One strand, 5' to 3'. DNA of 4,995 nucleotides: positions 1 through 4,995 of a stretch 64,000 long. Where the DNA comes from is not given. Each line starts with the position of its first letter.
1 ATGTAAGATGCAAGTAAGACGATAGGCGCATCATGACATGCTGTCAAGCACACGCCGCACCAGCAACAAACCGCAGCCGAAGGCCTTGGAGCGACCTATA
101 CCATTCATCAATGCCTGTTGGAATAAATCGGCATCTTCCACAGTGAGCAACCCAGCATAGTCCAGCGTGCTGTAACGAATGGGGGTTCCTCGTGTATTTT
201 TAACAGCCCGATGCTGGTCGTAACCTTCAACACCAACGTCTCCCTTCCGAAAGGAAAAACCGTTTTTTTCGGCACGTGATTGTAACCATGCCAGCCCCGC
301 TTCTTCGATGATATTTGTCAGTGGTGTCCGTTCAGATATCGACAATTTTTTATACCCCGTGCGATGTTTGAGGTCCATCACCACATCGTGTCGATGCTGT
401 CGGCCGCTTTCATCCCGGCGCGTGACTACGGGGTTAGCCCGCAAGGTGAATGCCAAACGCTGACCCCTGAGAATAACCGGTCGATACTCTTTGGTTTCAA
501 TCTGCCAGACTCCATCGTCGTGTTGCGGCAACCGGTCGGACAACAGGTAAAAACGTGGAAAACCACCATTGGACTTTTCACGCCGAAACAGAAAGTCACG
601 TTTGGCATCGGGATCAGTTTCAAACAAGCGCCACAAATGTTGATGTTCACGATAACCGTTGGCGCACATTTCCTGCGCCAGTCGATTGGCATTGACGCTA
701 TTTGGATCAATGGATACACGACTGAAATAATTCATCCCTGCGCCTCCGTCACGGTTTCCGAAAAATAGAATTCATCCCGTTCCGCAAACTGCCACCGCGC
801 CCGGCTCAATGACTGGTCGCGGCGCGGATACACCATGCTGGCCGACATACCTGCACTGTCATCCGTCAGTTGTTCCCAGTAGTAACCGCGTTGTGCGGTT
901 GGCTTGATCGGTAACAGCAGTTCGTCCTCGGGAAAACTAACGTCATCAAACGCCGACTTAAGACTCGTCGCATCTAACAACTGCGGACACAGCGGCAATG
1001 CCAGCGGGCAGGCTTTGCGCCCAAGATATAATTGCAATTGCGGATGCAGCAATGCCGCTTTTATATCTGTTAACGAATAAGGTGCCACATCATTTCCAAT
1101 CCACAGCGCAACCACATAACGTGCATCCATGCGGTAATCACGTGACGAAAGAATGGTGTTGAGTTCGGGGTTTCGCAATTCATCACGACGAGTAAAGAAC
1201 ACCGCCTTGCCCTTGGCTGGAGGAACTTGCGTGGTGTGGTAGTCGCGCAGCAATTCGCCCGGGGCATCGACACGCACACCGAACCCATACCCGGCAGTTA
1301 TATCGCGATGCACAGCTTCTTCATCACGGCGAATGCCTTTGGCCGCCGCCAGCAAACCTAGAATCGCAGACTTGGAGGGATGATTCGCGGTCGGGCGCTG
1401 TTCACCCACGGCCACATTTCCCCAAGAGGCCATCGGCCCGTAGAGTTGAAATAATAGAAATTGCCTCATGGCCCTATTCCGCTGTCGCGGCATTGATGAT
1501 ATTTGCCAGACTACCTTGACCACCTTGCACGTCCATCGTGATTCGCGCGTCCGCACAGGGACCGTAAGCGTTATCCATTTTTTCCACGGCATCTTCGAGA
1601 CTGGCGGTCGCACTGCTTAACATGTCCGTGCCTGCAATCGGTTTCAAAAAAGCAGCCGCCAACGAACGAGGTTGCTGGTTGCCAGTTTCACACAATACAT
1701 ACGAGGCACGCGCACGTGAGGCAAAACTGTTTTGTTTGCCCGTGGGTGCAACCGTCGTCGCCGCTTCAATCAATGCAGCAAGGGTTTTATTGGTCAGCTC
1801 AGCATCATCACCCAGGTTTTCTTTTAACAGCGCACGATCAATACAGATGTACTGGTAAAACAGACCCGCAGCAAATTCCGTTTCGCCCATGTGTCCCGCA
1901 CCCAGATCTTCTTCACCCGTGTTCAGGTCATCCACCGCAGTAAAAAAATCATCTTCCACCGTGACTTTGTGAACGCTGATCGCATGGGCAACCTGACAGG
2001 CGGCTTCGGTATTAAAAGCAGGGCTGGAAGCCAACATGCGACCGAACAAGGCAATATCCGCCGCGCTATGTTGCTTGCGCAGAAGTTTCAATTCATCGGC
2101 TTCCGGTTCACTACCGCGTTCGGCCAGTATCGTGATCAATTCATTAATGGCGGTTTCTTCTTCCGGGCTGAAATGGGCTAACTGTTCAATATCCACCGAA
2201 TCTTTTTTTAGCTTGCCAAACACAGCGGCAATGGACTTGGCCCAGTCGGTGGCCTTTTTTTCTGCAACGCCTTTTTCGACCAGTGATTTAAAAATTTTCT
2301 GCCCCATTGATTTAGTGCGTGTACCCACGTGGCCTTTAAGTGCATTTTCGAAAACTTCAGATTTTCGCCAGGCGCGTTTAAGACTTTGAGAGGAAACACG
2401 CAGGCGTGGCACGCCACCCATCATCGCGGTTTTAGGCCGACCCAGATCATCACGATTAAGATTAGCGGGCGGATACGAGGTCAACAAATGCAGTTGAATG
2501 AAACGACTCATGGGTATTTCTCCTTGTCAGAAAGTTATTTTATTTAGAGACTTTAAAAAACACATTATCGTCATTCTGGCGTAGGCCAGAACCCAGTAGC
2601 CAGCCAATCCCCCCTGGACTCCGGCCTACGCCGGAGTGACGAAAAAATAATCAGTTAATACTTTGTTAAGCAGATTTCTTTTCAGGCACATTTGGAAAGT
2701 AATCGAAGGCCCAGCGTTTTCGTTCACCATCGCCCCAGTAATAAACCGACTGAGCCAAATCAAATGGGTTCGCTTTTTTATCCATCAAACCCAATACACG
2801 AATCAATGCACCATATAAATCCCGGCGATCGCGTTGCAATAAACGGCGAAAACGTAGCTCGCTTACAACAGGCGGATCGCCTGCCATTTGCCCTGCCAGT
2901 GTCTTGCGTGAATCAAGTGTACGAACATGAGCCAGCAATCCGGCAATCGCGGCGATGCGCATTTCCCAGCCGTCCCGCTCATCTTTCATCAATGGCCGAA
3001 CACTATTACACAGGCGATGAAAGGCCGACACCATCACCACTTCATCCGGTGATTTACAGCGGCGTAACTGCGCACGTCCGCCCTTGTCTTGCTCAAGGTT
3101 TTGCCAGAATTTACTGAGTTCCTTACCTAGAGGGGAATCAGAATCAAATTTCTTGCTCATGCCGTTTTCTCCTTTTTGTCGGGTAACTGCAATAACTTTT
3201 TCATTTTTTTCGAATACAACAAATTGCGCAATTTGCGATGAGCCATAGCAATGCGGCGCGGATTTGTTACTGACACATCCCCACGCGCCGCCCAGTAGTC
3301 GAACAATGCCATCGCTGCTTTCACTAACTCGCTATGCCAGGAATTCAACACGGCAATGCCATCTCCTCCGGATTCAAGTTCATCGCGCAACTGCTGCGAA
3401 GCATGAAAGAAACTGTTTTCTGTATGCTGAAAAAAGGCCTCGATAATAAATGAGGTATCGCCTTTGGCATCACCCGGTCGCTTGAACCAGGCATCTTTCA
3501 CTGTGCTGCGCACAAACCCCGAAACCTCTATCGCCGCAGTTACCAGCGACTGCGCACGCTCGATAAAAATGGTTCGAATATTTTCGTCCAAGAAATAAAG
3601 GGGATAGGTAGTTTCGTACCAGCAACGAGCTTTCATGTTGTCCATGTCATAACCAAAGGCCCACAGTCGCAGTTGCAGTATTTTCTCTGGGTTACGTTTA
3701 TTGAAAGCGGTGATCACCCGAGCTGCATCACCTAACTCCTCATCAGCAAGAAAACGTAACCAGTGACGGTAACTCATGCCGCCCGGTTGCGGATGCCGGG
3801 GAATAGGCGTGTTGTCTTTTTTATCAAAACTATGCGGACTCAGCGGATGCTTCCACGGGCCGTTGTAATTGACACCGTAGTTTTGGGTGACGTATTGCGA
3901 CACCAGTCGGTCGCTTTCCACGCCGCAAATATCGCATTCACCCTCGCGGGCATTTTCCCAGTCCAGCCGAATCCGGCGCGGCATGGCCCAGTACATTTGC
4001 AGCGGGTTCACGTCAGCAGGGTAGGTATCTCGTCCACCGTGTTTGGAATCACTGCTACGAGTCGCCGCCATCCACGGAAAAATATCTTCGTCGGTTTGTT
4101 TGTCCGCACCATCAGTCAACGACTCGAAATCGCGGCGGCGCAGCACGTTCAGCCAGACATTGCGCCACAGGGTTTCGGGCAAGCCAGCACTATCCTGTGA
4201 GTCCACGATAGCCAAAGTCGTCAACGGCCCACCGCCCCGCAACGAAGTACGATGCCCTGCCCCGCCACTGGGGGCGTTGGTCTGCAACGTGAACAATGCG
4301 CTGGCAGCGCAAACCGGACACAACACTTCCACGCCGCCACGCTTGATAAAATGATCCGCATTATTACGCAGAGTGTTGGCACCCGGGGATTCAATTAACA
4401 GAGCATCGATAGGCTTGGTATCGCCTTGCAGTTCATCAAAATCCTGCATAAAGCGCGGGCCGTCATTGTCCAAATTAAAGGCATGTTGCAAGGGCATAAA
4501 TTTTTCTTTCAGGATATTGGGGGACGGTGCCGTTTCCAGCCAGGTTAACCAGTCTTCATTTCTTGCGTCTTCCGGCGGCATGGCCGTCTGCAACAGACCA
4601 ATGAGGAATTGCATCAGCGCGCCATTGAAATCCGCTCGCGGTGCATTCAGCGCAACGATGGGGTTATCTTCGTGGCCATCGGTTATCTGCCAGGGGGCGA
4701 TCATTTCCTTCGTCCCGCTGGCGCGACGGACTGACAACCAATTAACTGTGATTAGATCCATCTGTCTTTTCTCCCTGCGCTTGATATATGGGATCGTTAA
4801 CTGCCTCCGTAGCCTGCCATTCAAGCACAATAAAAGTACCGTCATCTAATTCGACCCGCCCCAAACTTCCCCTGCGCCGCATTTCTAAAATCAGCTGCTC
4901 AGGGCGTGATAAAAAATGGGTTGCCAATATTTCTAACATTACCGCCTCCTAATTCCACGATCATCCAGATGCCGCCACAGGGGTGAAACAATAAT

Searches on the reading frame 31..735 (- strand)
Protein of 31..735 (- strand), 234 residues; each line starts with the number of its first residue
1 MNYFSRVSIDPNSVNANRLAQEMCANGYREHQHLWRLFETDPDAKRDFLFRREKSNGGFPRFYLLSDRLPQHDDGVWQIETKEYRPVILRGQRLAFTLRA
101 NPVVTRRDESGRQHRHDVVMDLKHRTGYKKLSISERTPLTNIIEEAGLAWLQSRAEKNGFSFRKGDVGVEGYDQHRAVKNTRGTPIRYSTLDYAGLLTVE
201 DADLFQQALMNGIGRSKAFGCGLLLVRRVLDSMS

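Call 3: search_protein_families(library=ncbifam, proteins=[window:31-735:-])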
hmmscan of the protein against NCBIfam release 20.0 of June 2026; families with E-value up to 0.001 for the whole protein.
window:31-735:- (234 aa): 1 family
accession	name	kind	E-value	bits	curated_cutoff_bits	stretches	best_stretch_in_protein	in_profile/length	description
TIGR01907.1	casE_Cse3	equivalog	3.3e-46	158.2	45.2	1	3-228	2-207/208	type I-E CRISPR-associated protein Cas6/Cse3/CasE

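Call 6: find_encoding_contigs(protein=window:31-735:-, flank=10000, max_places=6)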
Protein window:31-735:- (234 aa): 2 contigs read that carry it; 1 place shown.
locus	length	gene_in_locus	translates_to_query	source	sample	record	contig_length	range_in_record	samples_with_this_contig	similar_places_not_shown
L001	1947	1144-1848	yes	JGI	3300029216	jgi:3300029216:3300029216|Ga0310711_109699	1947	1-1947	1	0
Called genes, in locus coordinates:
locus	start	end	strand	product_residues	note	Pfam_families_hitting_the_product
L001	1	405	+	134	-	?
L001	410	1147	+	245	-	PF09704:Cas_Cas5d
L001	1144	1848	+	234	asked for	PF08798:CRISPR_assoc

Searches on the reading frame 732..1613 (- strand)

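Call 3: search_protein_families(library=ncbifam, proteins=[window:732-1613:-])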
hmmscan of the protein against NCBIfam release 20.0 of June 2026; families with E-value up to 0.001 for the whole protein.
window:732-1613:- (293 aa): 2 families
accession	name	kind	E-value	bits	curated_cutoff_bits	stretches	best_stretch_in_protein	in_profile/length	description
TIGR01868.1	casD_Cas5e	equivalog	2.4e-56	191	68.95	1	51-280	1-226/230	type I-E CRISPR-associated protein Cas5/CasD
TIGR02593.1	CRISPR_cas5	subfamily_domain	3.4e-11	42.7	17.8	1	53-94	2-43/43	CRISPR-associated protein Cas5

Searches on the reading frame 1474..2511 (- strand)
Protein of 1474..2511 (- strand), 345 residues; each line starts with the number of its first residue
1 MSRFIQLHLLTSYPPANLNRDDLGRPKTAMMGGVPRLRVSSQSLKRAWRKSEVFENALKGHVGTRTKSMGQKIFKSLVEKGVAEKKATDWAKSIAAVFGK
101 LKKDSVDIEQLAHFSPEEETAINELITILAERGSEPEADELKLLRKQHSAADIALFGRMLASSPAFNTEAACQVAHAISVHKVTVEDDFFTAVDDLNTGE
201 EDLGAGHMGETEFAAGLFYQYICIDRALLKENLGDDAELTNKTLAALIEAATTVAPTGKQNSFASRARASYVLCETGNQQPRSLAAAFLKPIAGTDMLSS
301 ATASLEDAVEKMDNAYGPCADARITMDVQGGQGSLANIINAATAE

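Call 3: search_protein_families(library=ncbifam, proteins=[window:1474-2511:-])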
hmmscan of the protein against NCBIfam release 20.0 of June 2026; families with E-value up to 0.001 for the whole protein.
window:1474-2511:- (345 aa): 1 family
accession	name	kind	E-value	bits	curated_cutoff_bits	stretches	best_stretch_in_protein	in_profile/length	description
TIGR01869.1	casC_Cse4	exception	1.3e-102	344.1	178.05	1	3-316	1-325/325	type I-E CRISPR-associated protein Cas7/Cse4/CasC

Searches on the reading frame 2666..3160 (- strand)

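Call 3: search_protein_families(library=ncbifam, proteins=[window:2666-3160:-])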
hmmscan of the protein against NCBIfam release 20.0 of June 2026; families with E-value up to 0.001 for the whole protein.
window:2666-3160:- (164 aa): 1 family
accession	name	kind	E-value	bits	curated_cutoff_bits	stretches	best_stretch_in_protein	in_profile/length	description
TIGR02548.2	casB_cse2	equivalog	3.4e-27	95.6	28.5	1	17-155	4-164/167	type I-E CRISPR-associated protein Cse2/CasB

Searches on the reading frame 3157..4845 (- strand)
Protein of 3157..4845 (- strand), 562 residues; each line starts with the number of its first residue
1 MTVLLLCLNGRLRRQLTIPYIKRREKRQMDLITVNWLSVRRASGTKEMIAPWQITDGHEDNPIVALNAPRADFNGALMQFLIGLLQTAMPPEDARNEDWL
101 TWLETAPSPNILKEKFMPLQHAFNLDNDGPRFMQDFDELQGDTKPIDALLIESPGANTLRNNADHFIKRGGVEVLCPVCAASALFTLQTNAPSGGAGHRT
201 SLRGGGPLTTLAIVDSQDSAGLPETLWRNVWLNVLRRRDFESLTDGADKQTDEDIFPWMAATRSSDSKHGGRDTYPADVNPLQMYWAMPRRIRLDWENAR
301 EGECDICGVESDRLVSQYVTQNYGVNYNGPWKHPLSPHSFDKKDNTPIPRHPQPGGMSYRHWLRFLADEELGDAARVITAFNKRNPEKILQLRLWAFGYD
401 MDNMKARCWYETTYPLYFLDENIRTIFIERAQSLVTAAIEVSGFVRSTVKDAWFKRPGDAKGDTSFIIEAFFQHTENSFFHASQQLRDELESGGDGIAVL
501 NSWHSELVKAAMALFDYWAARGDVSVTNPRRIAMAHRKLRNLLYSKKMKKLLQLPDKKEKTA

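Call 3: search_protein_families(library=ncbifam, proteins=[window:3157-4845:-])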
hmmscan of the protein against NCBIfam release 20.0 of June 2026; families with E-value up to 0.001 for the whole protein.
window:3157-4845:- (562 aa): 2 families
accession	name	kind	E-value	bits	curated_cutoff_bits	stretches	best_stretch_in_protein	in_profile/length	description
TIGR02547.1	casA_cse1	equivalog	8e-102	341.7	70.05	1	30-545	1-496/504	type I-E CRISPR-associated protein Cse1/CasA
NF007247.0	PRK09693.1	equivalog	4.3e-34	118.1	576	1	29-342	1-290/502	type I-E CRISPR-associated protein Cse1/CasA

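Call 9: find_related_loci(query=window:3157-4845:-, collection=genome_contigs, flank=10000)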
Query window:3157-4845:- (562 aa) in genome_contigs; peptide patterns used: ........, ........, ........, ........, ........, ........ (x = any residue, [..] = any of these).
590 stretches matched a pattern; 571 encode a relative of the query (tblastn E <= 1e-3); the best 80 are kept; 80 distinct loci.
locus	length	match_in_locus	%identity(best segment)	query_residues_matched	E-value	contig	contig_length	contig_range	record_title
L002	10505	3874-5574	78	1-562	0e+0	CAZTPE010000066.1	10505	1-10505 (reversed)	MAG TPA_asm: uncultured Ectothiorhodospiraceae bacterium isolate SRP128015_co1_67 genome assembly, contig: NODE_10207_le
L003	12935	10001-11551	81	29-545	0e+0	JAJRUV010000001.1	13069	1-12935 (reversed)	MAG: Gammaproteobacteria bacterium isolate Dive96_bin10.234 k141_61809, whole genome shotgun sequence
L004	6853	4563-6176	75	30-562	0e+0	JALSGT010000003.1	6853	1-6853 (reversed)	MAG: Chromatiales bacterium isolate 354-166_maxbin2_scaf2bin.125_VB 354-166_scaffold_10781_c1, whole genome shotgun sequ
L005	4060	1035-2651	59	24-562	0e+0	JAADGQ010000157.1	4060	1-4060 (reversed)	MAG: Gammaproteobacteria bacterium isolate M_MetaBat.125 contig-127_60820, whole genome shotgun sequence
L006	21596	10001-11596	57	24-562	0e+0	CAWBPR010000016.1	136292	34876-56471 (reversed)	MAG: uncultured Gammaproteobacteria bacterium isolate MFD03804.bin.2.3 genome assembly, contig: contig_38970, whole geno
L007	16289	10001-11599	56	21-559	0e+0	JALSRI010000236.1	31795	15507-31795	MAG: Thiohalobacter sp. isolate 356-308_metabat1_scaf2bin.060 356-308_scaffold_757_c1, whole genome shotgun sequence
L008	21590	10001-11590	56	27-562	0e+0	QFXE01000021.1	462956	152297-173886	MAG: endosymbiont of Escarpia spicata isolate A1462 scaffold255443_len462956_cov108_read99_cluster25, whole genome shotg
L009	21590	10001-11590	56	26-562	0e+0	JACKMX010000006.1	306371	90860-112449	MAG: Chromatiaceae bacterium isolate HK-STAS-PROT-129 HK-STAS-PROT-129_6, whole genome shotgun sequence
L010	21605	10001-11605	55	23-560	0e+0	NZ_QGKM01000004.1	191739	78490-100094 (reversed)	Leucothrix pacifica strain JCM 18388 JCM18388_1__paired__trimmed__paired__contig_4, whole genome shotgun sequence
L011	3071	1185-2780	56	24-562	0e+0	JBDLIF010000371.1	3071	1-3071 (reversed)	MAG: Pseudomonadota bacterium isolate MAG016 MAG016_371, whole genome shotgun sequence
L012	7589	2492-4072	54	18-548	0e+0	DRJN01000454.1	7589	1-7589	MAG TPA_asm: Gammaproteobacteria bacterium isolate HyVt-418 HyVt-418_k95_9187, whole genome shotgun sequence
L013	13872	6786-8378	55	26-562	0e+0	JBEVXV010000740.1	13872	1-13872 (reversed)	MAG: Sedimenticola sp. isolate 2 TCF1 c_000000000243, whole genome shotgun sequence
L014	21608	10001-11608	56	23-562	0e+0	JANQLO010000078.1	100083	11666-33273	MAG: Chromatiales bacterium isolate PL25a_bin.61 k99_1922621, whole genome shotgun sequence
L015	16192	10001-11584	54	28-562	0e+0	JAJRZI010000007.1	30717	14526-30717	MAG: Gammaproteobacteria bacterium isolate Dive96_bin4.167 k141_172331, whole genome shotgun sequence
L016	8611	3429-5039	53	24-562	0e+0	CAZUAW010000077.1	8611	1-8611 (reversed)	MAG TPA_asm: uncultured Thiotrichales bacterium isolate SRP345593_co1_92 genome assembly, contig: NODE_3259_length_8611_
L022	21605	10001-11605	52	29-562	0e+0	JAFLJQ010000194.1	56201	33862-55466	MAG: Gammaproteobacteria bacterium isolate MC-03 c_000000912985, whole genome shotgun sequence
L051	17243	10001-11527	48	29-541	9e-157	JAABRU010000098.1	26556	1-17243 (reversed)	MAG: Desulfobacteraceae bacterium isolate S08.Bin136 Scaffold_1050, whole genome shotgun sequence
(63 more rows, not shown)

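Call 36: find_related_loci(query=window:3157-4761:-, collection=metagenome_contigs, flank=10000)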
Query window:3157-4761:- (534 aa) in metagenome_contigs; peptide patterns used: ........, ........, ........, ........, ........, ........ (x = any residue, [..] = any of these).
600 stretches matched a pattern (row limit reached: there are more); 580 encode a relative of the query (tblastn E <= 1e-3); the best 80 are kept; 80 distinct loci.
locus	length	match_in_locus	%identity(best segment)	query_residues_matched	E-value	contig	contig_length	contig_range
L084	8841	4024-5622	81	2-534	0e+0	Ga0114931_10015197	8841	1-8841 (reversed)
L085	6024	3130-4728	80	2-534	0e+0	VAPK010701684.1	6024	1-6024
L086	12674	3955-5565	79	2-534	0e+0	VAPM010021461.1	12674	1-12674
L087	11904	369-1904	80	2-513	0e+0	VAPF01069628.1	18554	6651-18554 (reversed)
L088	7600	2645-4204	78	1-520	0e+0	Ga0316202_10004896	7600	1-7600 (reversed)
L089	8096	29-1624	79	1-532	0e+0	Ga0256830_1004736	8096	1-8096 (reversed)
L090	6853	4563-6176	75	2-534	0e+0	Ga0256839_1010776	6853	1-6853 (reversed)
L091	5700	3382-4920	80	2-513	0e+0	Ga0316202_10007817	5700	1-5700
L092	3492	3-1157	81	150-534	0e+0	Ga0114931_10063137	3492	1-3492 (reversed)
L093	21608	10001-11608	59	1-534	0e+0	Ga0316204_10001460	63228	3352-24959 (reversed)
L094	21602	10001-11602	61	1-534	0e+0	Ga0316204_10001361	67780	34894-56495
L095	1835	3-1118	80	142-513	0e+0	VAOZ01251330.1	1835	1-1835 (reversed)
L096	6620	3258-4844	59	1-534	0e+0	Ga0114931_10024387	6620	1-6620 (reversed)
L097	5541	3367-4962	58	1-534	0e+0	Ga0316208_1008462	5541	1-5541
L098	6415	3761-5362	57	1-534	0e+0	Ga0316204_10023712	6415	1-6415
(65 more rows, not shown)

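Call 60: search_protein_families(library=pfam, proteins=[L022:8997-9509:+, L022:9506-9934:+, L051:9296-9451:+, L051:9551-9991:+], max_evalue=0.1)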
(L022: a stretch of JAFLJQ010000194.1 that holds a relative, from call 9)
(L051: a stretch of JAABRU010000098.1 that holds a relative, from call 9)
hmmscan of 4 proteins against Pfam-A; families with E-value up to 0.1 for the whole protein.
L022:8997-9509:+ (170 aa): 1 family
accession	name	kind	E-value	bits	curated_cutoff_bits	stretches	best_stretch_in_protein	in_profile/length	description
PF17991.7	Thioredoxin_10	-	0.087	13.8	27.1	0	77-154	38-112/142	Thioredoxin like C-terminal domain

L022:9506-9934:+ (142 aa): 0 families

L051:9296-9451:+ (51 aa): 0 families

L051:9551-9991:+ (146 aa): 0 families
